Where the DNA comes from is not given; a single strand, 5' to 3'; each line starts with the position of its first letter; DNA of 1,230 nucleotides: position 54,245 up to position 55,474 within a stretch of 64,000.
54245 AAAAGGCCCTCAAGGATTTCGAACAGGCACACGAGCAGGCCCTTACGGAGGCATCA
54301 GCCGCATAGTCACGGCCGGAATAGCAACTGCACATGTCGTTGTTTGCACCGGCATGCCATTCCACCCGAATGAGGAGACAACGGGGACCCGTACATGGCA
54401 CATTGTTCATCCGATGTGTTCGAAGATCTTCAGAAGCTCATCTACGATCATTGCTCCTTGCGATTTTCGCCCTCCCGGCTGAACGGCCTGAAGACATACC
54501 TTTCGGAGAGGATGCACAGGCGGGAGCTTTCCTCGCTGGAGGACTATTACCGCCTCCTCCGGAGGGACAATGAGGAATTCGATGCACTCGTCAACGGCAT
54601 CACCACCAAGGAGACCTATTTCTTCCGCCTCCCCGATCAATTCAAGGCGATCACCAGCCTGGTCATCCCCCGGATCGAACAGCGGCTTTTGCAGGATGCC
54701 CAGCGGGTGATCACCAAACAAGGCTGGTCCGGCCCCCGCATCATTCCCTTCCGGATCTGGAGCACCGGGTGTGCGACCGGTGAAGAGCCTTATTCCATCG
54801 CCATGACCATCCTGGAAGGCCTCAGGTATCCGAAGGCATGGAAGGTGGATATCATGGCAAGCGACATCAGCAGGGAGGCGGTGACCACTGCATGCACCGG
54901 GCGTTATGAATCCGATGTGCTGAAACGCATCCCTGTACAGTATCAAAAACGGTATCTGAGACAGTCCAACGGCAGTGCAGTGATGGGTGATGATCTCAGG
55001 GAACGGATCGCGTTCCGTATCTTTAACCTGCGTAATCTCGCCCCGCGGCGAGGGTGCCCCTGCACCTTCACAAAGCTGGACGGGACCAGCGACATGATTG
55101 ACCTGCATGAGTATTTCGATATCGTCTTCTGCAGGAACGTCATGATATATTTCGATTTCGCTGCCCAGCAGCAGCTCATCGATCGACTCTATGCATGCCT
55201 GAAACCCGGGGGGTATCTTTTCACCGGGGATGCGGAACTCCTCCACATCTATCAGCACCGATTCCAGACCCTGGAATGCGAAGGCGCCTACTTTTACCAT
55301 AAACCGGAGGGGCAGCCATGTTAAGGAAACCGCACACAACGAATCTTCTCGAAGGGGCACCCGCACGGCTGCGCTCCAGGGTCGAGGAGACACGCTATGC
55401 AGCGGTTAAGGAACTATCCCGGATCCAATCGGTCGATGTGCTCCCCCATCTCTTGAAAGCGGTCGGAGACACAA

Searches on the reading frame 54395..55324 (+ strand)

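Call 49: search_protein_families(library=pfam, proteins=[window:54395-55324:+], max_evalue=0.0001)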
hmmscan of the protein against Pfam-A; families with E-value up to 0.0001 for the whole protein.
window:54395-55324:+ (309 aa): 6 families
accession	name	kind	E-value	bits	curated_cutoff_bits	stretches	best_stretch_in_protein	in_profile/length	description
PF01739.24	CheR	-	3.9e-45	154.1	27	2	73-214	2-129/195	CheR methyltransferase, SAM binding domain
PF03705.20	CheR_N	-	6e-08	32.7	27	1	9-58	3-52/53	CheR methyltransferase, all-alpha domain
PF13649.12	Methyltransf_25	-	3.7e-06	28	27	0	212-273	37-97/97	Methyltransferase domain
PF08242.18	Methyltransf_12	-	9.1e-06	26.8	30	1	220-275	45-98/98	Methyltransferase domain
PF08241.18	Methyltransf_11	-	1.8e-05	25.7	21.2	0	221-276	43-94/95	Methyltransferase domain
PF13489.12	Methyltransf_23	-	2.1e-05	24.7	27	1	123-293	28-132/164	Methyltransferase domain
